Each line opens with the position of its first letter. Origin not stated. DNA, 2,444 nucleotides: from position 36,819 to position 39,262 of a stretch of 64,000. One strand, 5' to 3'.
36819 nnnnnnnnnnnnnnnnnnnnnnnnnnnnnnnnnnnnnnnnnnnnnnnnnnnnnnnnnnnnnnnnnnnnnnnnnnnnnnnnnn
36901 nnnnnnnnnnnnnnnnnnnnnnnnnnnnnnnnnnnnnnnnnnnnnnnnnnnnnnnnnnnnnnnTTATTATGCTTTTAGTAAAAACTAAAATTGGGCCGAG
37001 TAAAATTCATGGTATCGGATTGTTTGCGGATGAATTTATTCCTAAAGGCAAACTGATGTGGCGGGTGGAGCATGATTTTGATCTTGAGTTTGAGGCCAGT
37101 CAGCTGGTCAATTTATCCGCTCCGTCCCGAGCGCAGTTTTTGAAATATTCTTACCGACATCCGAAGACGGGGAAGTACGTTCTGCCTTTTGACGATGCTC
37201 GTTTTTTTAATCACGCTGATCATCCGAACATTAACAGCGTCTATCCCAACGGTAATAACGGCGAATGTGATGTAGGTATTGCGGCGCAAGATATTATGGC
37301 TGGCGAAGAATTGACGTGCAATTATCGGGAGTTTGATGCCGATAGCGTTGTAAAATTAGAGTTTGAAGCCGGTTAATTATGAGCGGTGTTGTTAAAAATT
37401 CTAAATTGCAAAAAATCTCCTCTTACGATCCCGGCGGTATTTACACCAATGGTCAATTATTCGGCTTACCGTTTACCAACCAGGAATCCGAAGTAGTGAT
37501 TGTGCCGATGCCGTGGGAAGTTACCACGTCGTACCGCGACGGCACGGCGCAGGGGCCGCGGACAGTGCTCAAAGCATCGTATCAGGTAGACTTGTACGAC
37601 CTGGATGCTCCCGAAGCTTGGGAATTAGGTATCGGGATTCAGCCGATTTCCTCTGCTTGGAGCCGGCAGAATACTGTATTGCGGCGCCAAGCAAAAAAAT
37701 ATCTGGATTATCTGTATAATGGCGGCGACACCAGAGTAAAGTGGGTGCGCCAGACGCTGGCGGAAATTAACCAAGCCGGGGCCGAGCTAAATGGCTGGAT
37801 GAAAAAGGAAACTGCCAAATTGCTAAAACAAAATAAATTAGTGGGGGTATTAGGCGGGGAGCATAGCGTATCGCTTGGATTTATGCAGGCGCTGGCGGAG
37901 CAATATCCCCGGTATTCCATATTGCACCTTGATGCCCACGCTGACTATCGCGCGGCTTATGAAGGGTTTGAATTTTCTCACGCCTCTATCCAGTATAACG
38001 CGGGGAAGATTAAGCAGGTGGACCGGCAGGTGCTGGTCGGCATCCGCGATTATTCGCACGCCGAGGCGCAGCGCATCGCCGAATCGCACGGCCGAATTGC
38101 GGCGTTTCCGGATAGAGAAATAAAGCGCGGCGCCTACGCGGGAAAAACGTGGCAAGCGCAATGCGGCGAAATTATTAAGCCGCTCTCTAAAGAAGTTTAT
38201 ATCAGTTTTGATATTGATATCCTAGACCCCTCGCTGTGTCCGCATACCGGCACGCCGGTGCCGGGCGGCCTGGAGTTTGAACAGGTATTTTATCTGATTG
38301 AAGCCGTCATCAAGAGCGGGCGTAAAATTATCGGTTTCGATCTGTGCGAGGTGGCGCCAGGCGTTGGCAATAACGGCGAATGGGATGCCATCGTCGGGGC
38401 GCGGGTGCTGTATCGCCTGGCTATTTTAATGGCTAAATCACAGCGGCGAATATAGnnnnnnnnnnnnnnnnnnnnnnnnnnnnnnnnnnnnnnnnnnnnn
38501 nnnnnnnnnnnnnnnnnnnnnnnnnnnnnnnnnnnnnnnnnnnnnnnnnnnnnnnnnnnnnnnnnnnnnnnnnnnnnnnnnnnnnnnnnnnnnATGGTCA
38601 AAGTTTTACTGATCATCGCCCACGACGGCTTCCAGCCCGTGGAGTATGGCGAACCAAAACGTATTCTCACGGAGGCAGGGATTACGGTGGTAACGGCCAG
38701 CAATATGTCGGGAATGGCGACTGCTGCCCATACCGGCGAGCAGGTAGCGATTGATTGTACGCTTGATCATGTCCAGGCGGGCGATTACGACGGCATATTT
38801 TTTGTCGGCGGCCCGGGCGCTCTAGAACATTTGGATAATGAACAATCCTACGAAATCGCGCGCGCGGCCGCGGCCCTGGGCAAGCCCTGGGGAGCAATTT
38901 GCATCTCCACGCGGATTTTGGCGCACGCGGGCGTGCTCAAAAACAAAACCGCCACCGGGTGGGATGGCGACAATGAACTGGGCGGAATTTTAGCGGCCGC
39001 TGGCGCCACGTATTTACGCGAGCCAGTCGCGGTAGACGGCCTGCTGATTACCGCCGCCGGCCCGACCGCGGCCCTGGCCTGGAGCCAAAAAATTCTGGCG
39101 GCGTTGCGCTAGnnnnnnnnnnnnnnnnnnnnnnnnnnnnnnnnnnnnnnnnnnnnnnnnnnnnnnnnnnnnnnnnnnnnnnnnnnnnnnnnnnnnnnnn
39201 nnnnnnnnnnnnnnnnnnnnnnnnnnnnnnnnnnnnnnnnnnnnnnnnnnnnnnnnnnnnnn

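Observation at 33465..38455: Polyamine operon with an embedded SET-domain methyltransferase and a secreted-protein insertion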

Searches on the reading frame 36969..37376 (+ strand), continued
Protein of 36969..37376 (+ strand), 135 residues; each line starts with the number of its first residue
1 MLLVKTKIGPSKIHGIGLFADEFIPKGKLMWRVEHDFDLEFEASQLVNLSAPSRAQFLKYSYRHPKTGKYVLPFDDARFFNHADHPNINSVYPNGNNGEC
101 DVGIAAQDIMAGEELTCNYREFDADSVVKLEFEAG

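Call 44: predict_structure(alignment_id=A1)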
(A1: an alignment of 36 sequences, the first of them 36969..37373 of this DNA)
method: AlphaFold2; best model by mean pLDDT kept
length: 135 residues; sequences in the alignment: 36
mean_pLDDT: 89.3   pTM: 0.81
mean pLDDT of the five models: 89.3, 89.0, 88.1, 87.9, 85.2
residues with pLDDT >= 90: 96; 70-90: 27; 50-70: 7; < 50: 5
segments of 3 or more residues with pLDDT < 50: 94-97
pLDDT, mean of each block of 10 residues (from residue 1): 96 94 97 90 94 93 90 93 94 58 94 96 85 62
secondary structure, 60 per line:
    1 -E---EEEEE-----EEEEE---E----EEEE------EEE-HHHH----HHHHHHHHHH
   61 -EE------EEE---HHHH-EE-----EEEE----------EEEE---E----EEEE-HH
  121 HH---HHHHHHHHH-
elements in order: E6-10 E16-20 E29-32 E39-41 H43-46 H51-60 E70-72 H76-79 E88-91 E102-105 E114-117 H119-122 H126-134
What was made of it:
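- On SET-domain protein-lysine methyltransferase: AF2 pLDDT 89.3 (call 44).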

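Call 48: fold_search(model_id=the predicted structure, library=pdb)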
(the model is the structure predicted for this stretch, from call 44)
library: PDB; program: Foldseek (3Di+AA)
matches with E <= 10: 486; with E <= 0.001: 329
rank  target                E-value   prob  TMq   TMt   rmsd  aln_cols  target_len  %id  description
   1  3kma_A                2.5e-07  1.00  0.63  0.79   3.5       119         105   18  Crystal Structure of vSET under Condition A (released 2010-11-10)
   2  5h6z_A                4.6e-07  1.00  0.64  0.69   3.8       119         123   23  Crystal structure of Set7, a novel histone methyltransferase in Schizossacharomyces pombe (released 2017-11-22)
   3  4rz0_A                6.5e-07  1.00  0.59  0.69   4.6       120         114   20  Crystal Structure of Plasmodium falciparum putative histone methyltransferase PFL0690c (released 2015-01-21)
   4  5h6z_B                8.2e-07  1.00  0.66  0.73   3.1       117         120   22  Crystal structure of Set7, a novel histone methyltransferase in Schizossacharomyces pombe (released 2017-11-22)
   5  2w5z_A                8.6e-07  1.00  0.59  0.45   3.7       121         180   26  Ternary Complex of the Mixed Lineage Leukaemia (MLL1) SET Domain with the cofactor product S-Adenosylhomocysteine and  (released 2009-02-10)
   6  2w5y                  1.1e-06  1.00  0.58  0.47   4.2       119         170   25  Binary Complex of the Mixed Lineage Leukaemia (MLL1) SET Domain with the cofactor product S-Adenosylhomocysteine. (released 2009-02-10)
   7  6u9m_A                1.4e-06  1.00  0.63  0.58   3.8       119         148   26  MLL1 SET N3861I/Q3867L bound to inhibitor 16 (TC-5109) (released 2020-07-01)
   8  5lsu_B                1.7e-06  1.00  0.64  0.41   3.8       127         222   24  Structure of the Epigenetic Oncogene MMSET and inhibition by N-Alkyl Sinefungin Derivatives (released 2016-10-05)
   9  8fyh_A                2.0e-06  1.00  0.67  0.20   3.4       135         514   18  G4 RNA-mediated PRC2 dimer (released 2023-10-04)
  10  6u9n_A                2.1e-06  1.00  0.63  0.58   4.8       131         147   25  MLL1 SET N3861I/Q3867L bound to inhibitor 14 (TC-5139) (released 2020-07-01)
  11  7u5v_A                2.1e-06  1.00  0.60  0.65   3.5       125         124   26  Crystal structure of the Mixed Lineage Leukaemia (MLL1) SET Domain with the cofactor product S-Adenosylhomocysteine an (released 2023-09-27)
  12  5lsu_A                2.3e-06  1.00  0.63  0.40   3.8       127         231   24  Structure of the Epigenetic Oncogene MMSET and inhibition by N-Alkyl Sinefungin Derivatives (released 2016-10-05)
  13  7w67_C                2.4e-06  1.00  0.57  0.50   3.8       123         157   25  The crystal structure of MLL1 (N3861I/Q3867L/C3882SS)-RBBP5-ASH2L in complex with H3K4me0 peptide (released 2022-09-07)
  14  6u9n_B                2.7e-06  1.00  0.63  0.59   3.8       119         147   26  MLL1 SET N3861I/Q3867L bound to inhibitor 14 (TC-5139) (released 2020-07-01)
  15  9c8u_A                2.8e-06  1.00  0.67  0.22   3.4       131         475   20  Human PRC2 - RvLEAM (short) (1:6 molar ratio), cross-linked 10 min (released 2024-09-04)
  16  4rz0_B                3.0e-06  1.00  0.58  0.69   4.6       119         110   20  Crystal Structure of Plasmodium falciparum putative histone methyltransferase PFL0690c (released 2015-01-21)
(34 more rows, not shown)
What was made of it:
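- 36969..37376 (+): 135-aa minimal SET-domain protein, presumed SAM-dependent protein-lysine methyltransferase; a low-GC accessory gene in a variable slot. The AF2 model has pLDDT 89.3 (call 44), and its best Foldseek matches are vSET 3kma, S. pombe Set7 5h6z and P. falciparum 4rz0 (call 48).
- On SET-domain protein-lysine methyltransferase: Foldseek probability 1.00 to vSET, Set7, MLL1, NSD and EZH2 (call 48).
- Closest known: Minimal stand-alone SET-domain lysine methyltransferases: chlorovirus PBCV-1 vSET. Same: These are the best structural matches (call 48).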

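Call 52: find_encoding_contigs(protein=P0005, flank=5000, max_places=2)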
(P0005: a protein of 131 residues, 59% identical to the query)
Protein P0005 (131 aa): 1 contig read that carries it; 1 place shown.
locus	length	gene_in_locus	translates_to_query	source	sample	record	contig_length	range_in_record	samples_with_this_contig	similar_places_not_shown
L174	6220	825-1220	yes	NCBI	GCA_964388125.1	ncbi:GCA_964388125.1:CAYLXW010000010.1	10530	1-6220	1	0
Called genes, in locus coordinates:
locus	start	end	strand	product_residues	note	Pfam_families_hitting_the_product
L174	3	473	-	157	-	?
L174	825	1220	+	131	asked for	PF00856:SET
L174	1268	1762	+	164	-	PF01872:RibD_C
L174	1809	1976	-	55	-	-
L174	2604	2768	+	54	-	-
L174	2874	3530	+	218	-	PF01027:Bax1-I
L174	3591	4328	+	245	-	-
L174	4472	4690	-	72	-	-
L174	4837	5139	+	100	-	-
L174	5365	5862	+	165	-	-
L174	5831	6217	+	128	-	-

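Call 53: find_encoding_contigs(protein=P0007, flank=5000, max_places=2)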
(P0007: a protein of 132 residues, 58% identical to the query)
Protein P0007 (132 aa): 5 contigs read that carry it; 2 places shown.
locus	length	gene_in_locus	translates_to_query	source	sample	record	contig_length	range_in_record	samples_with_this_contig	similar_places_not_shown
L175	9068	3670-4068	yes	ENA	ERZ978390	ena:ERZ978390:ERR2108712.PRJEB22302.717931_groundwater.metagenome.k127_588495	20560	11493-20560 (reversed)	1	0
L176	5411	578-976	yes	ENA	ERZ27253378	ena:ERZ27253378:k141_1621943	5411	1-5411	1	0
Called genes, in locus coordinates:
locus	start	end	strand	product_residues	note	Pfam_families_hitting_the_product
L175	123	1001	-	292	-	PF02195:ParB_N, PF17762:HTH_ParB, PF23552:ParB_C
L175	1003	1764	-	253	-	PF00142:Fer4_NifH, PF01656:CbiA, PF02374:ArsA_ATPase (weak), PF06564:CBP_BcsQ, PF09140:MipZ (faint), PF10609:ParA (weak), PF13614:AAA_31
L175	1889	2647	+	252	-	-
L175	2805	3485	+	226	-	PF02592:Vut_1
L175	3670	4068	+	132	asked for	PF00856:SET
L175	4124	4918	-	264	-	PF00763:THF_DHG_CYH, PF02882:THF_DHG_CYH_C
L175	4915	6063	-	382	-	PF00464:SHMT, PF00155:Aminotran_1_2 (weak)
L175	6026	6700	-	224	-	PF01300:Sua5_yciO_yrdC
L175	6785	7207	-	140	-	-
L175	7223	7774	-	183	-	PF04542:Sigma70_r2, PF07638:Sigma70_ECF (weak), PF08281:Sigma70_r4_2, PF04545:Sigma70_r4 (weak)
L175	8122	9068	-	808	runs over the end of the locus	PF00133:tRNA-synt_1, PF09334:tRNA-synt_1g, PF13603:tRNA-synt_1_2, PF00133:tRNA-synt_1, PF09334:tRNA-synt_1g, PF08264:Anticodon_1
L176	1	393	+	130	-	?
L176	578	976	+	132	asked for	PF00856:SET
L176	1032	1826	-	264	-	PF00763:THF_DHG_CYH, PF02882:THF_DHG_CYH_C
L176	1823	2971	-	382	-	PF00464:SHMT, PF00155:Aminotran_1_2 (weak)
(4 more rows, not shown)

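Call 54: find_encoding_contigs(protein=P0006, flank=5000, max_places=2)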
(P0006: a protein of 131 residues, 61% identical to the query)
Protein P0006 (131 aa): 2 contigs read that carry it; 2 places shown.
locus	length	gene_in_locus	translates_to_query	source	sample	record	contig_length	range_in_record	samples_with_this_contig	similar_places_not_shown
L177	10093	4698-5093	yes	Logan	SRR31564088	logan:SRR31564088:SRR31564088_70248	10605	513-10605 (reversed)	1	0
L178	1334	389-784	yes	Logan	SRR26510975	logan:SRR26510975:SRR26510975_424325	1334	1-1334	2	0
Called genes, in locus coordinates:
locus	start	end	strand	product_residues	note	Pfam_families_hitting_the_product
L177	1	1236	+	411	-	?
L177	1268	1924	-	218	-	PF00106:adh_short, PF13561:adh_short_C2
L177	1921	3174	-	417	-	PF00890:FAD_binding_2 (weak), PF01266:DAO (weak), PF01593:Amino_oxidase, PF13450:NAD_binding_8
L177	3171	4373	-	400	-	PF07690:MFS_1 (weak)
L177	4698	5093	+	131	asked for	PF00856:SET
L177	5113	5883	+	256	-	PF01048:PNP_UDP_1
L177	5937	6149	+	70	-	PF15993:Fuseless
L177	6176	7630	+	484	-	PF21799:MurD-like_N (faint), PF08245:Mur_ligase_M, PF02875:Mur_ligase_C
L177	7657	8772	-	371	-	-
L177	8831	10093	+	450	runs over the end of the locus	PF08245:Mur_ligase_M, PF02875:Mur_ligase_C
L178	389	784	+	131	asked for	PF00856:SET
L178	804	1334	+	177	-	?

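Call 59: search_protein_families(library=padloc, proteins=[window:36969-37373:+], max_evalue=0.01)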
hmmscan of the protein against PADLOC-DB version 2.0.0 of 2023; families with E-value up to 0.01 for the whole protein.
window:36969-37373:+ (135 aa): 0 families

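Call 60: search_protein_families(library=phrogs, proteins=[window:36969-37373:+], max_evalue=0.01)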
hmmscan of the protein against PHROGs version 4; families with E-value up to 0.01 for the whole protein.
window:36969-37373:+ (135 aa): 0 families

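Call 82: search_protein_families(library=pfam, proteins=[L138:4331-5035:+, L122:858-1586:+, L133:1873-2382:+, L109:5080-5739:+], max_evalue=0.001)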
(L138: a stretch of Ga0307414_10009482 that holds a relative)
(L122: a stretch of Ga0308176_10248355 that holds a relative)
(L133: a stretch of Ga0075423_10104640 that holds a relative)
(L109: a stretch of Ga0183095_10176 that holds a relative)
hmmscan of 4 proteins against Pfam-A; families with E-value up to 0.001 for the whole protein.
L138:4331-5035:+ (235 aa): 4 families
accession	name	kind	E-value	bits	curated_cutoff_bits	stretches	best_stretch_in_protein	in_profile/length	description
PF13419.12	HAD_2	-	1.4e-27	97.4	23.8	1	5-185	1-178/178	Haloacid dehalogenase-like hydrolase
PF00702.32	Hydrolase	-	1.4e-25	91.3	26.4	1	2-178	1-190/191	haloacid dehalogenase-like hydrolase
PF13242.12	Hydrolase_like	-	1.2e-10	41.6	22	1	140-197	3-60/75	HAD-hyrolase-like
PF12710.13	HAD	-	4.5e-09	37.4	27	1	5-175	1-188/189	haloacid dehalogenase-like hydrolase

L122:858-1586:+ (243 aa): 4 families
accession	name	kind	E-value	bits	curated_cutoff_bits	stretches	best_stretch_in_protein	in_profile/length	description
PF13419.12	HAD_2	-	2.9e-35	122.4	23.8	1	21-201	1-178/178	Haloacid dehalogenase-like hydrolase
PF00702.32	Hydrolase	-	2.8e-30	106.6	26.4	1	18-195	1-191/191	haloacid dehalogenase-like hydrolase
PF13242.12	Hydrolase_like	-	2.5e-10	40.6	22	1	156-213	3-60/75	HAD-hyrolase-like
PF12710.13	HAD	-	5.8e-09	37.1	27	1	21-187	1-184/189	haloacid dehalogenase-like hydrolase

L133:1873-2382:+ (170 aa): 0 families

L109:5080-5739:+ (220 aa): 3 families
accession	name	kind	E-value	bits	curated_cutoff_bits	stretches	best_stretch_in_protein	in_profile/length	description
PF00132.30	Hexapep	-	2.8e-14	52.5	27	1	145-179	2-36/36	Bacterial transferase hexapeptide (six repeats)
PF12464.13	Mac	-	4.7e-08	33.6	22.1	1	14-64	1-53/53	Maltose acetyltransferase hexapeptide capping motif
PF14602.12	Hexapep_2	-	1.2e-05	25.4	27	1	145-179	2-34/34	Hexapeptide repeat of succinyl-transferase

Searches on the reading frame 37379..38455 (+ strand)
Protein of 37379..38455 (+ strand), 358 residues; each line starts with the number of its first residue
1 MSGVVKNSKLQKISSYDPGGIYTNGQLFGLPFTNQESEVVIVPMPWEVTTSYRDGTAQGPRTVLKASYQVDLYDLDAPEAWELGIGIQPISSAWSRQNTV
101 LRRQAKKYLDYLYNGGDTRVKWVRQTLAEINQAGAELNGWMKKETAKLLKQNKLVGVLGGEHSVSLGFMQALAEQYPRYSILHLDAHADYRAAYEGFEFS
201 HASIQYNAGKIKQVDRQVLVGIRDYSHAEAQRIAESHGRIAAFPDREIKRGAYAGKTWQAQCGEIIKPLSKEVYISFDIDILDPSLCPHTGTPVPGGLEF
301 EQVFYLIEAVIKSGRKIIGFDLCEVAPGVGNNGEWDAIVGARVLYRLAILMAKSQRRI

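Call 3: search_protein_families(library=pfam, proteins=[window:37379-38455:+], max_evalue=0.01)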
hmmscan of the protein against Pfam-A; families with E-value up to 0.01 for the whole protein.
window:37379-38455:+ (358 aa): 1 family
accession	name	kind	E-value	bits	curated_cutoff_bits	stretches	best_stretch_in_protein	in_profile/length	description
PF00491.26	Arginase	-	6.9e-53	180.4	22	1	38-347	2-277/280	Arginase family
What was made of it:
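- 37379..38455 (+): Arginase-family ureohydrolase (358 aa), proposed G44G (diagmatine) ureohydrolase or agmatinase. Last step to homospermidine. PF00491 7e-53 (call 3).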

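Call 4: search_protein_families(library=ncbifam, proteins=[window:37379-38455:+], max_evalue=0.01)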
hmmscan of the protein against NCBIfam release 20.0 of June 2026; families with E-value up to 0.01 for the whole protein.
window:37379-38455:+ (358 aa): 5 families
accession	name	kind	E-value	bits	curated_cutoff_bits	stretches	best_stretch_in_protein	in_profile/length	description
TIGR01230.1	agmatinase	equivalog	1.6e-44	152.6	174.3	2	136-346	77-271/275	agmatinase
NF002564.0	PRK02190.1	subfamily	9e-38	130.2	302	2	136-355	100-305/307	agmatinase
TIGR01229.1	rocF_arginase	equivalog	1.7e-27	96.5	227.6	1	138-332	69-278/300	arginase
TIGR01227.1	hutG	equivalog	3e-19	69.4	229.15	1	142-332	101-291/307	formimidoylglutamase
NF010347.0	PRK13775.1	equivalog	0.0034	16.7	381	0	141-353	115-329/331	formimidoylglutamase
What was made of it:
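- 37379..38455 (+): Agmatinase TIGR01230 scores 152.6 bits, below the 174.3 cut-off (call 4).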

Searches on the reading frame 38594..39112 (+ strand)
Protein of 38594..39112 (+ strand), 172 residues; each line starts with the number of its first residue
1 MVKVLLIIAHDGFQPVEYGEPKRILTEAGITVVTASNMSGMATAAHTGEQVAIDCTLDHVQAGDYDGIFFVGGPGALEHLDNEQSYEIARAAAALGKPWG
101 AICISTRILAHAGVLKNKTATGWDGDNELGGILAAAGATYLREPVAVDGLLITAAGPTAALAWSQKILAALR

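Call 3: search_protein_families(library=pfam, proteins=[window:38594-39112:+], max_evalue=0.01)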
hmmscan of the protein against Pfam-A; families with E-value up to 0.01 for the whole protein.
window:38594-39112:+ (172 aa): 2 families
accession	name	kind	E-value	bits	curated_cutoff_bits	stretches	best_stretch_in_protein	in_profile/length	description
PF01965.30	DJ-1_PfpI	-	1.4e-33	116.4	26.6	1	3-169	2-164/165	DJ-1/PfpI family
PF00117.34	GATase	-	0.00032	20.9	22.8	1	51-112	27-88/190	Glutamine amidotransferase class-I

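Call 4: search_protein_families(library=ncbifam, proteins=[window:38594-39112:+], max_evalue=0.01)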
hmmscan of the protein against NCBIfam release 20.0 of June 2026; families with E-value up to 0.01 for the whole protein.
window:38594-39112:+ (172 aa): 7 families
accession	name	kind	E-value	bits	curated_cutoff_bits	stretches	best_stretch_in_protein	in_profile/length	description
TIGR01382.1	PfpI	subfamily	1.5e-26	93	139.05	1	4-171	1-168/169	DJ-1/PfpI/YhbO family deglycase/protease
NF040823.1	deglyc_PfpI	equivalog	4e-19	69.1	330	1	5-170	3-164/166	deglycase PfpI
TIGR01383.1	not_thiJ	equivalog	1.1e-15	57.8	131.25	1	5-171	2-168/180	DJ-1 family glyoxalase III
NF052371.1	TransRegGbdRPseu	equivalog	0.00047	19.3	480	1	38-119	58-136/365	choline metabolism transcriptional regulator GbdR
NF008605.0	PRK11574.1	equivalog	0.0014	18.4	252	1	21-167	21-168/196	protein deglycase YajL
TIGR01368.1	CPSaseIIsmall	equivalog_domain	0.0021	17.1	307.35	1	51-112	203-262/361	glutamine-hydrolyzing carbamoyl-phosphate synthase small subunit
NF008747.0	PRK11780.1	equivalog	0.0038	17.2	180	0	57-137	78-168/218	isoprenoid biosynthesis glyoxalase ElbB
